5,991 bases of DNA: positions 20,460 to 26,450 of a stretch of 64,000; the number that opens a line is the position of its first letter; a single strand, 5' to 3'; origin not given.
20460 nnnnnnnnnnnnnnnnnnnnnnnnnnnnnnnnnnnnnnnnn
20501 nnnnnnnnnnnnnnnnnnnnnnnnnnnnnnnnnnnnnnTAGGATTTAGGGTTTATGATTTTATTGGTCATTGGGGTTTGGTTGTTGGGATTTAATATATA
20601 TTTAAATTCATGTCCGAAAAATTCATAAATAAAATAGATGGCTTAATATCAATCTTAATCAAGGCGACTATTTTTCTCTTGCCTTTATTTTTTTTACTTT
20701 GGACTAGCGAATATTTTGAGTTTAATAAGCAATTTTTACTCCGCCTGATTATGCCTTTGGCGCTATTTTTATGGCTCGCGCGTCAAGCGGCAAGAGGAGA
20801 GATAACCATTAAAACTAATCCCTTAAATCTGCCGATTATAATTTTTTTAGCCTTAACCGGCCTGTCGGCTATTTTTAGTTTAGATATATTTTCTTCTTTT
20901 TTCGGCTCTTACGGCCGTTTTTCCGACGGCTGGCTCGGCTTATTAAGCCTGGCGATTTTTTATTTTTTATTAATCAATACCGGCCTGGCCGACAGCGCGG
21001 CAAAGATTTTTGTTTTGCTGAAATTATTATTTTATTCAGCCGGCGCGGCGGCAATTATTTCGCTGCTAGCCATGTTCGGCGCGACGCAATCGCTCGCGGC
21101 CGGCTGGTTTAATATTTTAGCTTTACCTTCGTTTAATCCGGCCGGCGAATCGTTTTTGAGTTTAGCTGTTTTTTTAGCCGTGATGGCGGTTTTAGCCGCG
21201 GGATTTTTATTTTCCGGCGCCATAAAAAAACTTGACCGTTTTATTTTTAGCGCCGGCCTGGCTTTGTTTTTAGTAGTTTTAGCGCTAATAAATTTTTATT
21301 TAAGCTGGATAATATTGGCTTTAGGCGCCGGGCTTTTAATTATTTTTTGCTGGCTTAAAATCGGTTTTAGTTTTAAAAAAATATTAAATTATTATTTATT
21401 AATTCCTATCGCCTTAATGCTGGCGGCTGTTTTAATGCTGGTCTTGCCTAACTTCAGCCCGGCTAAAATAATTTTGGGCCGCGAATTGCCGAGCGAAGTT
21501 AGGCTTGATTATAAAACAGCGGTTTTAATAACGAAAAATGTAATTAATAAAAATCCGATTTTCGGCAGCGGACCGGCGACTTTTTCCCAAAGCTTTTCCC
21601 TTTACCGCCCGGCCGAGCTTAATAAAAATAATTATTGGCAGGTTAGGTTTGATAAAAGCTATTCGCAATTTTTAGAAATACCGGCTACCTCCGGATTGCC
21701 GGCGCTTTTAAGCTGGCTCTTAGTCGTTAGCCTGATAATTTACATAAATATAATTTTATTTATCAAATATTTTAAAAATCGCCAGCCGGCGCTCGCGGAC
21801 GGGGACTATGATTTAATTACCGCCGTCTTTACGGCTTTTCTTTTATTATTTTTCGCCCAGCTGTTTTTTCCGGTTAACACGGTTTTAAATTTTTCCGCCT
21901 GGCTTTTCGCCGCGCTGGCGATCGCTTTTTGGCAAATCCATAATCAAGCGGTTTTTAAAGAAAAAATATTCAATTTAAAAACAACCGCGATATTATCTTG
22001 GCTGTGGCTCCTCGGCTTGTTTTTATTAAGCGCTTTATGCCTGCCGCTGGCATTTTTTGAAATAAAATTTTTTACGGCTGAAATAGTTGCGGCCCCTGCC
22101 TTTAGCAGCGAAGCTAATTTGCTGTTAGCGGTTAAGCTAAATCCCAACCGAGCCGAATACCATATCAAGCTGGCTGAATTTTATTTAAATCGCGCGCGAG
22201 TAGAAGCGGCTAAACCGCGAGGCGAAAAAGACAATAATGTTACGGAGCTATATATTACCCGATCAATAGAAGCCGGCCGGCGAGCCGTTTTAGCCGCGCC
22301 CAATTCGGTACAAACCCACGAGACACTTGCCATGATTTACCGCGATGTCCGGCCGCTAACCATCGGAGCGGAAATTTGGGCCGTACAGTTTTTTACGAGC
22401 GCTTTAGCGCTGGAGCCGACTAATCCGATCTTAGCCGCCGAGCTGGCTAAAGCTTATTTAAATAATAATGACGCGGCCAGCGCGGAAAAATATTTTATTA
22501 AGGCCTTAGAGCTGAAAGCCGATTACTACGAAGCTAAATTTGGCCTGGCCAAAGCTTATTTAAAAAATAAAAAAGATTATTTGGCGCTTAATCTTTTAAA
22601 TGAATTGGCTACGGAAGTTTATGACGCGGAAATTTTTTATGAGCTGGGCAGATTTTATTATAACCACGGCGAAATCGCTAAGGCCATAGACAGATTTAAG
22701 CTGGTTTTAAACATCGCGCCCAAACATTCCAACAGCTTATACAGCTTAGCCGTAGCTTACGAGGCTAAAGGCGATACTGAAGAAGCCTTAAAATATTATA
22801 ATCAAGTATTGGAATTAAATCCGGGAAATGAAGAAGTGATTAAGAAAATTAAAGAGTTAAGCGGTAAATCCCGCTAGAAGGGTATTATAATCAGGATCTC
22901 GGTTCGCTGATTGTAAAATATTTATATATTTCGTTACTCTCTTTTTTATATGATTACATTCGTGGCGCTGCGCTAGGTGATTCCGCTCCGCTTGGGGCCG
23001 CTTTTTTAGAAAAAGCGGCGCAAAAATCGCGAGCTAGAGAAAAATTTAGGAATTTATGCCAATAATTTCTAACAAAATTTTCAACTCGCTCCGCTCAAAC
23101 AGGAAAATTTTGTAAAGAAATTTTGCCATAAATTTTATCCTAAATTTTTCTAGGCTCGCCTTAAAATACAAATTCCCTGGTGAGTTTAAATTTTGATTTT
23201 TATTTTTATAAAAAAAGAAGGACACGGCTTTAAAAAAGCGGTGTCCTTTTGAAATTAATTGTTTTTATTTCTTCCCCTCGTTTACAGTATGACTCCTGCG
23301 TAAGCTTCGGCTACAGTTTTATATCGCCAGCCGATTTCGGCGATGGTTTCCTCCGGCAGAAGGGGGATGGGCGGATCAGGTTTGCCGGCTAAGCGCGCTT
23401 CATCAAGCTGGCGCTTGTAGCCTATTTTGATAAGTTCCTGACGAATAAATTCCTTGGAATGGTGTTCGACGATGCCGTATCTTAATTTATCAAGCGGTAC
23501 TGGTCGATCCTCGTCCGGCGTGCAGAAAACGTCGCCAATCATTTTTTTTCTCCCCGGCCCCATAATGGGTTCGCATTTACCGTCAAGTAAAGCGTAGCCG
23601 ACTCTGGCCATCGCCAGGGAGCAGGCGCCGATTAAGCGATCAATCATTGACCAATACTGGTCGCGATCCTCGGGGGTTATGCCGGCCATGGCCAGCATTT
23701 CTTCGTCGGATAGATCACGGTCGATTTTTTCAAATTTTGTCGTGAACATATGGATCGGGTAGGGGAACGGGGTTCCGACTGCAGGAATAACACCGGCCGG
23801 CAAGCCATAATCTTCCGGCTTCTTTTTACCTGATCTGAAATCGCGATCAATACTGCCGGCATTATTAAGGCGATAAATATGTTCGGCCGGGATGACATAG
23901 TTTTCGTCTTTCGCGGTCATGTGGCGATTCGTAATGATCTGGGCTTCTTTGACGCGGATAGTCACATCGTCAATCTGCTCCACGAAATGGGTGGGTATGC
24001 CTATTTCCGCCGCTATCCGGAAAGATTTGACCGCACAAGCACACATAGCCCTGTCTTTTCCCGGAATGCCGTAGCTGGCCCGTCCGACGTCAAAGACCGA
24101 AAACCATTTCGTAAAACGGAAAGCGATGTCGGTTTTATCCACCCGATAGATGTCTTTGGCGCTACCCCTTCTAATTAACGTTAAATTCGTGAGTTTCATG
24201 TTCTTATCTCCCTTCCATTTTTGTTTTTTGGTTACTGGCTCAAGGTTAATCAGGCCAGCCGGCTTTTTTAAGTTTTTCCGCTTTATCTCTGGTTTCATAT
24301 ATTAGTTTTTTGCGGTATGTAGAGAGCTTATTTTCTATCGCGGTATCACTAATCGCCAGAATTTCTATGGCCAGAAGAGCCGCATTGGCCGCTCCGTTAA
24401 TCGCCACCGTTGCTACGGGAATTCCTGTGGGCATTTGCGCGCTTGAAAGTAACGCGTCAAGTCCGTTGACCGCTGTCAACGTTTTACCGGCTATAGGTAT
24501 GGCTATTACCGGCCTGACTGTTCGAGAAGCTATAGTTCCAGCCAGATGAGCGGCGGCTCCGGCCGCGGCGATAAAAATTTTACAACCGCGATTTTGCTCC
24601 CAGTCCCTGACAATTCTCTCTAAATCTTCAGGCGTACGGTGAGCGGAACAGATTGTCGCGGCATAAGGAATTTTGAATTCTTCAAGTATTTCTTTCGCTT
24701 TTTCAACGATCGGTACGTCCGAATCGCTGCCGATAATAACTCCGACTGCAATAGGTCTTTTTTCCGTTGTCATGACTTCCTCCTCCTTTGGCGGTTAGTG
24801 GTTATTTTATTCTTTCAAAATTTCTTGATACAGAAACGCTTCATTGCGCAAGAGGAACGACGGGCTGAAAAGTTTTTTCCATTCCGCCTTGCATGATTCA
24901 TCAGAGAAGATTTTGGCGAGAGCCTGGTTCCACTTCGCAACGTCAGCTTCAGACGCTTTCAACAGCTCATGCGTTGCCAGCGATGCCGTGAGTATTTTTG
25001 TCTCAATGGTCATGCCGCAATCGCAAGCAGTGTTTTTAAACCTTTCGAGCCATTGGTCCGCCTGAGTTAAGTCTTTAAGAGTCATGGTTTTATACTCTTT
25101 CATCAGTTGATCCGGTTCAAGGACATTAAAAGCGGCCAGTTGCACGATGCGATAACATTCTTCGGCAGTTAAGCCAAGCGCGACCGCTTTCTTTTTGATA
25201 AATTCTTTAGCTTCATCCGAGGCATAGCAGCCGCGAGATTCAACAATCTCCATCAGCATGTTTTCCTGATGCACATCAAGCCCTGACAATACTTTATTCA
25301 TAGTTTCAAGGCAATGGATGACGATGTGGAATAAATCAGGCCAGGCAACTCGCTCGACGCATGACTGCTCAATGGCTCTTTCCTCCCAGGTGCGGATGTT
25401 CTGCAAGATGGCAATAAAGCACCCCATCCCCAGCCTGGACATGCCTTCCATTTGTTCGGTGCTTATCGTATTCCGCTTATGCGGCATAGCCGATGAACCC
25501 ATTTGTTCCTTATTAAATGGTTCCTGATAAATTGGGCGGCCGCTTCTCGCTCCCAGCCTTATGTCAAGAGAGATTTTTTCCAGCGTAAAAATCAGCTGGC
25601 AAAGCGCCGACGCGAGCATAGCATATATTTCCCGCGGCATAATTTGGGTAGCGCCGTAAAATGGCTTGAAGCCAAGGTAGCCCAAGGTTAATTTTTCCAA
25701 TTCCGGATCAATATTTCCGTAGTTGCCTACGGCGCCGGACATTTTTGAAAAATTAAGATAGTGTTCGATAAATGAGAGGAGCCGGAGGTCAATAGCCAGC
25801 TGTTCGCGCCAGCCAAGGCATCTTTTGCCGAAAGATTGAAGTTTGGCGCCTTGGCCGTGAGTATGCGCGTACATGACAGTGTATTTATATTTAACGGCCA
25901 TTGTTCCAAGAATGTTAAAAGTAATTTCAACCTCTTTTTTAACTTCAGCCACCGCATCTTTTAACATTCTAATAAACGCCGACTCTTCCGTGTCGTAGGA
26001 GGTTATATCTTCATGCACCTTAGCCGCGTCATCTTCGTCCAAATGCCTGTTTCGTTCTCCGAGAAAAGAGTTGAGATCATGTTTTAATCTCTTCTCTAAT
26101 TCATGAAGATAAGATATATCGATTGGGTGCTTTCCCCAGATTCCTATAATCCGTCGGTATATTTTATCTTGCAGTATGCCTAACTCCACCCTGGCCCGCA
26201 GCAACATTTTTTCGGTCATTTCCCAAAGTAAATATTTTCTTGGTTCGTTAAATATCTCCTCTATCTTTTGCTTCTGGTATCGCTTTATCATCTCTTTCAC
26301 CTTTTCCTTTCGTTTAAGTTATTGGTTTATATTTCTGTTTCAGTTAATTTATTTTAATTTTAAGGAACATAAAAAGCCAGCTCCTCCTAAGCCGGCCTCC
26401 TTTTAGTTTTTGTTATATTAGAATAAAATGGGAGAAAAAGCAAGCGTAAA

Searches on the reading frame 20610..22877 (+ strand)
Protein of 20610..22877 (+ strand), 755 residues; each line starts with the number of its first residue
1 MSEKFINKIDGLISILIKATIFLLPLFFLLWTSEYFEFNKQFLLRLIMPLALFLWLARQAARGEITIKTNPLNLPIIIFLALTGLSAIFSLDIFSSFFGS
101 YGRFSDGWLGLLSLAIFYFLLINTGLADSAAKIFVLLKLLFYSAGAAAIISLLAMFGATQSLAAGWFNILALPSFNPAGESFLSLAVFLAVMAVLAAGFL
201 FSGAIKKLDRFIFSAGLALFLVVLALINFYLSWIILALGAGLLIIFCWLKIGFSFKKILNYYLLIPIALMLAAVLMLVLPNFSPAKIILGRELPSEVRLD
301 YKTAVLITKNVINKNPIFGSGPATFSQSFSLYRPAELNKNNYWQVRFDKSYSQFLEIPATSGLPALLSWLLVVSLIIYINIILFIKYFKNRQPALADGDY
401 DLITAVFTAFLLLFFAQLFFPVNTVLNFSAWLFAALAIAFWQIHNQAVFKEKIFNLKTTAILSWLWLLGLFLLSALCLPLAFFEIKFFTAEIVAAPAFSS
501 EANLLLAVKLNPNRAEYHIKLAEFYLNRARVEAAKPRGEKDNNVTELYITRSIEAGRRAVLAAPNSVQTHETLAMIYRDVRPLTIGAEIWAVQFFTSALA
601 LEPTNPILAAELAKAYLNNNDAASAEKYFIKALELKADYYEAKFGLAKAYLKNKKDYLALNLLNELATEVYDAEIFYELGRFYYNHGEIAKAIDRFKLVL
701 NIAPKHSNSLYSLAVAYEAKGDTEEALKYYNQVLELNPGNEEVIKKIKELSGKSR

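Call 35: search_protein_families(library=pfam, proteins=[window:20610-22877:+], max_evalue=0.001)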
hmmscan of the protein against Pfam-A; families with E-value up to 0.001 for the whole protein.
window:20610-22877:+ (755 aa): 14 families
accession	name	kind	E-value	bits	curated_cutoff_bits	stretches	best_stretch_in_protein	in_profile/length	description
PF13431.12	TPR_17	-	7e-17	60.7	24.4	0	699-727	5-33/34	Tetratricopeptide repeat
PF14559.12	TPR_19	-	1.6e-16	60.8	25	2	687-743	5-61/68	Tetratricopeptide repeat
PF07719.23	TPR_2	-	7.7e-14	51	27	1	709-740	3-34/34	Tetratricopeptide repeat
PF00515.34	TPR_1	-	2.3e-12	46.6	27.8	1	708-740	2-34/34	Tetratricopeptide repeat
PF13428.12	TPR_14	-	1e-11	44.7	23.5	1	710-744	4-38/44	Tetratricopeptide repeat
PF13181.12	TPR_8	-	1.9e-11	43.6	25.7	1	709-739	3-33/34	Tetratricopeptide repeat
PF13424.12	TPR_12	-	3.2e-10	40.5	30.1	1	673-736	3-74/77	Tetratricopeptide repeat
PF13176.12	TPR_7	-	4.6e-10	39.2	27.9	1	709-741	1-33/36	Tetratricopeptide repeat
PF13432.12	TPR_16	-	6.3e-10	39.8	32.7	2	677-740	1-64/65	Tetratricopeptide repeat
PF13174.12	TPR_6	-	1.3e-08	35.3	26.3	1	709-739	2-32/33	Tetratricopeptide repeat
PF13414.12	TPR_11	-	2.8e-08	33.7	26.8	0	719-742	6-29/42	TPR repeat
PF23914.1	TPR_CcmH_CycH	-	9e-07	29.3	42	0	610-707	54-155/158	Cytochrome c-type biogenesis protein H TPR domain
PF13374.12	TPR_10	-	0.00014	22.2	27.5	0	709-736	4-31/42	Tetratricopeptide repeat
PF24575.1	TPR_Slam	-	0.00037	21.3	35.2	0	710-741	50-81/104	Surface lipoprotein assembly modifier, N-terminal TPR repeats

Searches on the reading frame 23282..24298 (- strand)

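Call 35: search_protein_families(library=pfam, proteins=[window:23282-24298:-], max_evalue=0.001)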
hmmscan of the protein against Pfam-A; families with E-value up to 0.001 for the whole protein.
window:23282-24298:- (338 aa): 1 family
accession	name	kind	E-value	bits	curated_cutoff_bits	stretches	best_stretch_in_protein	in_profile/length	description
PF01259.24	SAICAR_synt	-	2.9e-21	76.8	20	1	42-298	2-230/233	SAICAR synthetase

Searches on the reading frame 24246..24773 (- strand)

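Call 35: search_protein_families(library=pfam, proteins=[window:24246-24773:-], max_evalue=0.001)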
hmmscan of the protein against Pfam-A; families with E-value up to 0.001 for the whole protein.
window:24246-24773:- (175 aa): 1 family
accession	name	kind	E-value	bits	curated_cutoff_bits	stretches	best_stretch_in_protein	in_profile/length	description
PF00731.26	AIRC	-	2.1e-55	186.8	30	1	10-156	2-144/148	AIR carboxylase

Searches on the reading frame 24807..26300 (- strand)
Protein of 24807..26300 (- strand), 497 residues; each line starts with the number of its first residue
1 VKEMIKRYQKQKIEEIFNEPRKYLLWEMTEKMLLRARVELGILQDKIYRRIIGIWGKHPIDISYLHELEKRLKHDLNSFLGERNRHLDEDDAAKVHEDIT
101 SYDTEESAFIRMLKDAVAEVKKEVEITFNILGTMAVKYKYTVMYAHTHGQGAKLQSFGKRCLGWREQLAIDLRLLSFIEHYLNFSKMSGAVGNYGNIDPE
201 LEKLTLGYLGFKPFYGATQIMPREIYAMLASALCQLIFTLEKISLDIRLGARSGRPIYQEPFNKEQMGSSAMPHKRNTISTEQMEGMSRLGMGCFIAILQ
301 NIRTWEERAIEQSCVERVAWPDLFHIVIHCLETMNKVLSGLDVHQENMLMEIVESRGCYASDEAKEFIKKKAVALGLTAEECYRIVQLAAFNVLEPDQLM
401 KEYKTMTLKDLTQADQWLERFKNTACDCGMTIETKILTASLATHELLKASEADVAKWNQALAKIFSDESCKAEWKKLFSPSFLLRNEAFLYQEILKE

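Call 35: search_protein_families(library=pfam, proteins=[window:24807-26300:-], max_evalue=0.001)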
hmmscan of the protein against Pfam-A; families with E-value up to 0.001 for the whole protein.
window:24807-26300:- (497 aa): 1 family
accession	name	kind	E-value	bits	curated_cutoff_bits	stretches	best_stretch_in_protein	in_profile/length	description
PF00206.25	Lyase_1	-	1.9e-26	93.7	27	1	73-289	84-308/312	Lyase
